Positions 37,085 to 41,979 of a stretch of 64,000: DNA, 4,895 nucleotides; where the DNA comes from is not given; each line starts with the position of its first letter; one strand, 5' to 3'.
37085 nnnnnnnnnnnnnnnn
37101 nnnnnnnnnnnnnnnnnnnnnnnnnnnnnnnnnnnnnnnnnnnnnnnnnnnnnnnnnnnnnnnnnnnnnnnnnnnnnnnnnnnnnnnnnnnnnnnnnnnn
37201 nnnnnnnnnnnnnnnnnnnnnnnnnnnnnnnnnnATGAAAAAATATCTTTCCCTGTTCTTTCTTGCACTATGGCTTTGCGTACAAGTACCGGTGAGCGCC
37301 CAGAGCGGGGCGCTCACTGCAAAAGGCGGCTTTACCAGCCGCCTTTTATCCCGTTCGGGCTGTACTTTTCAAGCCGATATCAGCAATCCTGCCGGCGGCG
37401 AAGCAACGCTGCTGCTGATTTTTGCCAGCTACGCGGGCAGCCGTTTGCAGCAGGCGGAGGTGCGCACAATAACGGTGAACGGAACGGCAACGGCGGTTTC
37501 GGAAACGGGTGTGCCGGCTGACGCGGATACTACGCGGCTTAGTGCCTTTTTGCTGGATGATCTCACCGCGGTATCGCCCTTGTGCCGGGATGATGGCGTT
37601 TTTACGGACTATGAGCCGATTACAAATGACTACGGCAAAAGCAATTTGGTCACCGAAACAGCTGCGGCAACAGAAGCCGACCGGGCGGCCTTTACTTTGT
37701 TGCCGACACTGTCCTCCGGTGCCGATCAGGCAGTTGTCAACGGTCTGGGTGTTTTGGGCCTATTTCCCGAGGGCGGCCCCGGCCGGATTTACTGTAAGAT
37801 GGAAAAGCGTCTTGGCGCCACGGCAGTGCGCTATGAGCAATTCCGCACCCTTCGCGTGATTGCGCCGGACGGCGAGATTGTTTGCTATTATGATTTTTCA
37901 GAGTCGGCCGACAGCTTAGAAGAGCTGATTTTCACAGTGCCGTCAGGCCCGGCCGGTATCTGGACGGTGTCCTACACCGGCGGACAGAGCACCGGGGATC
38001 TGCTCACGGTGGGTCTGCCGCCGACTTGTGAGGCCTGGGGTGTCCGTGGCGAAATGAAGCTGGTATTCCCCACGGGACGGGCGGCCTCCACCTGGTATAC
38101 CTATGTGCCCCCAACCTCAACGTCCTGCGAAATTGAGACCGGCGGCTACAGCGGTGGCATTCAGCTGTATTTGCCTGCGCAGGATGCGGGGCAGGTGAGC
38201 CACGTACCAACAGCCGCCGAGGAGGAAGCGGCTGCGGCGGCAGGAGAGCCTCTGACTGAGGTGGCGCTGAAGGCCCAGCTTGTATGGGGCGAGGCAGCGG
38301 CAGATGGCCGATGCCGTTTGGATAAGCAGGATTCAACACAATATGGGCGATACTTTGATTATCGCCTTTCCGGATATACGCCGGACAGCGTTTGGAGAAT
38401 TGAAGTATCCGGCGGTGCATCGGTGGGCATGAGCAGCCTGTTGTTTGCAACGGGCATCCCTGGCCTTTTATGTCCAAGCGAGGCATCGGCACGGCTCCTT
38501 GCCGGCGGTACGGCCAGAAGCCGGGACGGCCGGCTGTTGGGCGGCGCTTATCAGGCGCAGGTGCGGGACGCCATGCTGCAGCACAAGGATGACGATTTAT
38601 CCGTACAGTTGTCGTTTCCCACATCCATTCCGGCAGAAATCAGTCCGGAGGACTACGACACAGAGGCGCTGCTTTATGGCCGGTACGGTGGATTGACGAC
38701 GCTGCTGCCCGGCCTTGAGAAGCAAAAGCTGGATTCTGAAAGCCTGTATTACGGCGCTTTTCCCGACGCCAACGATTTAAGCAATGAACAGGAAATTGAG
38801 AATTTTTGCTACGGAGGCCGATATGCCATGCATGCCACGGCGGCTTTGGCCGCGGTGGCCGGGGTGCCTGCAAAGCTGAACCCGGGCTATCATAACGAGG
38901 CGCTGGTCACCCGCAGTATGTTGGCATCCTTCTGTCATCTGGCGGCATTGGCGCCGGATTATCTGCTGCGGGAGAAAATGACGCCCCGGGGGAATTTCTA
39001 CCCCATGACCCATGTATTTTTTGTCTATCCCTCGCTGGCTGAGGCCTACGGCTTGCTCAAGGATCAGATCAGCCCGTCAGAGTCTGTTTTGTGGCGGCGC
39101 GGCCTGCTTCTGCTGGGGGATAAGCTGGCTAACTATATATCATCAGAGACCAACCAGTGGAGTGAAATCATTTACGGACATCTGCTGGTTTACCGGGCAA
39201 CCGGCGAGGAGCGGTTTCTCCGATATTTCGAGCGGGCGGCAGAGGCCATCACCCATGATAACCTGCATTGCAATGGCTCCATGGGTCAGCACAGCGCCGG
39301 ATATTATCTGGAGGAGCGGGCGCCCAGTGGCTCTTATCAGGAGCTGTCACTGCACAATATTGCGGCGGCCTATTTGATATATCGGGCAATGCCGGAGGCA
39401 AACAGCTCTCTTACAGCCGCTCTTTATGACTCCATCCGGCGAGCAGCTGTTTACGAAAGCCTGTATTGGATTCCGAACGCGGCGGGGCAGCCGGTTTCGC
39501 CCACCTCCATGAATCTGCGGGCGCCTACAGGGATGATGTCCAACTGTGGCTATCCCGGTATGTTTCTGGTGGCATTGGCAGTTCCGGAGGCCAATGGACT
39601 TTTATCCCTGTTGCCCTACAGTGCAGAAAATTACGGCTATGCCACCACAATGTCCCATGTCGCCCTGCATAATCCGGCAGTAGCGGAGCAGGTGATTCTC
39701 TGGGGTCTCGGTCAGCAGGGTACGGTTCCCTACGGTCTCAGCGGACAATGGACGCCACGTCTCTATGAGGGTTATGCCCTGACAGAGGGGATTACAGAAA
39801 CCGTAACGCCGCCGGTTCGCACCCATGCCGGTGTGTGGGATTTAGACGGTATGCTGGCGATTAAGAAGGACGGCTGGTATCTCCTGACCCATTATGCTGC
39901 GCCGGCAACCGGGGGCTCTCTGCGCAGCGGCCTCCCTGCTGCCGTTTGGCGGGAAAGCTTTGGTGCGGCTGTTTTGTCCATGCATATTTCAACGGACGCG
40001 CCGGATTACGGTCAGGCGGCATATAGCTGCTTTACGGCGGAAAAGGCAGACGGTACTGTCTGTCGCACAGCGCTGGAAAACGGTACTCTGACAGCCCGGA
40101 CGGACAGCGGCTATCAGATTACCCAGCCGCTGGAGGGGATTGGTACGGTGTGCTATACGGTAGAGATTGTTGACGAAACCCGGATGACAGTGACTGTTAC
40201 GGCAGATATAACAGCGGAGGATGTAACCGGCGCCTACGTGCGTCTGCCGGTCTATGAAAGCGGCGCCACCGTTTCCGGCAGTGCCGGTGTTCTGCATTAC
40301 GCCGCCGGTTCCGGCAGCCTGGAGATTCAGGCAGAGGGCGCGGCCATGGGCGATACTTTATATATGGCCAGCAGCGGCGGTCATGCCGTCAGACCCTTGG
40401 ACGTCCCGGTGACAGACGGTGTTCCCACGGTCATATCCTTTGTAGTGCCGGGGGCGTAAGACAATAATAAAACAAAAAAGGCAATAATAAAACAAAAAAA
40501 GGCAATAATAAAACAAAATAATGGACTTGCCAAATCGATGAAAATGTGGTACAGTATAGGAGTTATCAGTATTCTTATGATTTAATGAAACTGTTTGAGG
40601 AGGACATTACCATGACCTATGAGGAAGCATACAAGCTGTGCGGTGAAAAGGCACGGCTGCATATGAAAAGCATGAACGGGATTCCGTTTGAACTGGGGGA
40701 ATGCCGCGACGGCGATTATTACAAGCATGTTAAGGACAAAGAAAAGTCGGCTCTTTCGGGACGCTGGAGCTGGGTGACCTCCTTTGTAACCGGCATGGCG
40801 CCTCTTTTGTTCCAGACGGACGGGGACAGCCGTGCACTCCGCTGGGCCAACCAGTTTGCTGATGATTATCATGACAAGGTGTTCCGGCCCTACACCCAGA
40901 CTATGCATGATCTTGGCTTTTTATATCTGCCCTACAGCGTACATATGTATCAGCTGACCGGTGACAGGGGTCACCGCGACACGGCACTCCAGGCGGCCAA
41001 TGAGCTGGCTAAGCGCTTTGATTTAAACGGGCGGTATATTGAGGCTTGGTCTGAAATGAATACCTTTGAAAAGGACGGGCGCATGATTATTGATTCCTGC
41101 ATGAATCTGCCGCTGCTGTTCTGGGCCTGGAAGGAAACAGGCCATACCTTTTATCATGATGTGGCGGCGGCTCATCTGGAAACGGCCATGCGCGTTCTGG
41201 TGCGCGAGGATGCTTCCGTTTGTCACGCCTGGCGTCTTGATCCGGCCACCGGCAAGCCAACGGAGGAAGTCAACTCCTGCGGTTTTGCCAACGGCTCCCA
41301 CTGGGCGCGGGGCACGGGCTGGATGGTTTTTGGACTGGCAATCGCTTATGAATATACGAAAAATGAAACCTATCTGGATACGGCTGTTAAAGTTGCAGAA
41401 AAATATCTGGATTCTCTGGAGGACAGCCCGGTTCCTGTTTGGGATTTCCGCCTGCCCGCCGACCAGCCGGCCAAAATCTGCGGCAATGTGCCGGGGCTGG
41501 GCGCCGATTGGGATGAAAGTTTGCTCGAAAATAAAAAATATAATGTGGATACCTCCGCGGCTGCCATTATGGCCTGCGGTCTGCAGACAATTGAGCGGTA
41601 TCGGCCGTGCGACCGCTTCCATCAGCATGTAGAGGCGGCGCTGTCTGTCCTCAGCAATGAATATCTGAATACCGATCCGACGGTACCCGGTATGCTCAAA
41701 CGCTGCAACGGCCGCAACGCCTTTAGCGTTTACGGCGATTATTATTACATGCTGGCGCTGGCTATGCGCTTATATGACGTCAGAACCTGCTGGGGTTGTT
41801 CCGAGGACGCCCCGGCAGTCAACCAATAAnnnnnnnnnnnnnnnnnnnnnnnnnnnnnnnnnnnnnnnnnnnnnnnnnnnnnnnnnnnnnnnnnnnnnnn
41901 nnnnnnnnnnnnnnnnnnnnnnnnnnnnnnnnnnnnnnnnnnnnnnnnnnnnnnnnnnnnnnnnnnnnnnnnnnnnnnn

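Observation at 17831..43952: A 26-kb Gram-positive PUL-like locus built on SLH-anchored giant proteins, with no recognisable depolymerase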

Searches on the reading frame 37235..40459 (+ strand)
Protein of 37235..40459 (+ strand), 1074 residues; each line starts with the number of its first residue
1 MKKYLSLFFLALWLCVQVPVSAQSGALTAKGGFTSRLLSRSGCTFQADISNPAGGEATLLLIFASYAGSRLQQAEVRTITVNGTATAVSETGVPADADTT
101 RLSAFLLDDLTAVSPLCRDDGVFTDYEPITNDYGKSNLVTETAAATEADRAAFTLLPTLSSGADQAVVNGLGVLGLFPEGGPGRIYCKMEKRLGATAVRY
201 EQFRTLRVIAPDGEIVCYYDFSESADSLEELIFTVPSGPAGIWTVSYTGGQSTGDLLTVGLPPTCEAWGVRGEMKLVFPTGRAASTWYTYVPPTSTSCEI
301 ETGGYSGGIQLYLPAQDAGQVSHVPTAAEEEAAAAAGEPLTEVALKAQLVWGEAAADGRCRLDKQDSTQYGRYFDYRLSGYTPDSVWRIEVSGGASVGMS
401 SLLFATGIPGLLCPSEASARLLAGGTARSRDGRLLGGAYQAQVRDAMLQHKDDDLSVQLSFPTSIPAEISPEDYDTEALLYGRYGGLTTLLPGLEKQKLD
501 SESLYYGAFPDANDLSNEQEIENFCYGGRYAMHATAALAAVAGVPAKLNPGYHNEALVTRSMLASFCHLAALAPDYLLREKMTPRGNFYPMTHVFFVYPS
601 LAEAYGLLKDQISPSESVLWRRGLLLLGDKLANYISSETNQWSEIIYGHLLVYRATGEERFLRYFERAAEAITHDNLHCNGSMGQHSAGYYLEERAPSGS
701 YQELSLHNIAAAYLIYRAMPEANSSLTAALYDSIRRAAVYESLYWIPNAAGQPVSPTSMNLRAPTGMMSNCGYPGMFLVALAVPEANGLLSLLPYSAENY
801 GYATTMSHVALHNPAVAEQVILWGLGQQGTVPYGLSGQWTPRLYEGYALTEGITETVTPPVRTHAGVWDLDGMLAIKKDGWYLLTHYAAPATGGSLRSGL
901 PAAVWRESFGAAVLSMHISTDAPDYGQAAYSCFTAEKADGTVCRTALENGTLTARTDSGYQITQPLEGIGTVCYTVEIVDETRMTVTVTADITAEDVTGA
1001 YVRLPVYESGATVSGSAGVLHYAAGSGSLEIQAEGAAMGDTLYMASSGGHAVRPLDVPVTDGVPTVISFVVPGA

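Call 3: search_protein_families(library=pfam, proteins=[window:37235-40459:+], max_evalue=0.01)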
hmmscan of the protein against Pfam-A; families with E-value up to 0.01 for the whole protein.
window:37235-40459:+ (1074 aa): 0 families

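Call 7: search_protein_families(library=ncbifam, proteins=[window:37235-40459:+], max_evalue=0.1)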
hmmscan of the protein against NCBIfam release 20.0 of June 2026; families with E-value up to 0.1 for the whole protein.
window:37235-40459:+ (1074 aa): 1 family
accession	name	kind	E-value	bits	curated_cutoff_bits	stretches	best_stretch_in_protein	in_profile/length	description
NF012211.1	tand_rpt_95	domain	0.061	13.3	90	0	946-998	36-88/98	tandem-95 repeat protein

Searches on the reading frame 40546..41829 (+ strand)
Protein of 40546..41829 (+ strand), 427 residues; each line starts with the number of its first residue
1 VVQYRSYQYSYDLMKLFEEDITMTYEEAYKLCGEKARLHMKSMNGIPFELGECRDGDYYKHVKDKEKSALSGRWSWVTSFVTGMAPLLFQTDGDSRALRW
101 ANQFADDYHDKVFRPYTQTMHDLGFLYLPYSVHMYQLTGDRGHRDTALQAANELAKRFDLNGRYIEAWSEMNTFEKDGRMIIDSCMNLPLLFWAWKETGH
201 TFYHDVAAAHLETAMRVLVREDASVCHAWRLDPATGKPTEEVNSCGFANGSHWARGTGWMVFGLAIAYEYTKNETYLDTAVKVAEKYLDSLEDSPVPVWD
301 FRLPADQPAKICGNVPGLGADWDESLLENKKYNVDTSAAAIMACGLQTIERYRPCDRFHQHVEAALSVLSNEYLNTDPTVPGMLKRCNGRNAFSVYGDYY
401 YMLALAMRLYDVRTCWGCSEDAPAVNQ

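Call 3: search_protein_families(library=pfam, proteins=[window:40546-41829:+], max_evalue=0.01)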
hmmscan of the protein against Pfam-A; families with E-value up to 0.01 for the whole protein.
window:40546-41829:+ (427 aa): 1 family
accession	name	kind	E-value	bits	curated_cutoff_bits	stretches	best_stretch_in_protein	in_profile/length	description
PF07470.19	Glyco_hydro_88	-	1.7e-13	50.7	26.6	1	66-292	17-232/352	Glycosyl Hydrolase Family 88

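Call 20: search_solved_structures(query=window:40612-41826:+, max_evalue=0.01)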
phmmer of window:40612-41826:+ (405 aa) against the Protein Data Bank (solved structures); distinct sequences matched with E-value up to 0.01: 9.
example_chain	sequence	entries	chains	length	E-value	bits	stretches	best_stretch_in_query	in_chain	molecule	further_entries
1vd5_A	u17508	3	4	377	2e-41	145.5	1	33-284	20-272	unsaturated glucuronyl hydrolase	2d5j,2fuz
2ahf_A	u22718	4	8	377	8.3e-41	143.4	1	33-284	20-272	unsaturated glucuronyl hydrolase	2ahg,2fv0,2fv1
2zzr_A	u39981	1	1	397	2e-38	135.6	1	52-279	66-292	Unsaturated glucuronyl hydrolase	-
3anj_A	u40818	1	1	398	2e-38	135.6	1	52-279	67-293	Putative uncharacterized protein gbs1889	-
3ani_A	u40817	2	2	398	8.7e-38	133.5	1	52-279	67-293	Putative uncharacterized protein gbs1889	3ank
3vxd_A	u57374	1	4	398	8.8e-38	133.5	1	52-279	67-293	Putative uncharacterized protein gbs1889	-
3wux_A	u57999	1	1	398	1.3e-37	132.9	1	52-279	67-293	Unsaturated chondroitin disaccharide hydrolase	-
3wiw_A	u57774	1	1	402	1.5e-23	86.6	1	52-281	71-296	Glycosyl hydrolase family 88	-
4wu0_A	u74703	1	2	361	0.007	18.5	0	229-267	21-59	Similar to yteR (Bacilus subtilis)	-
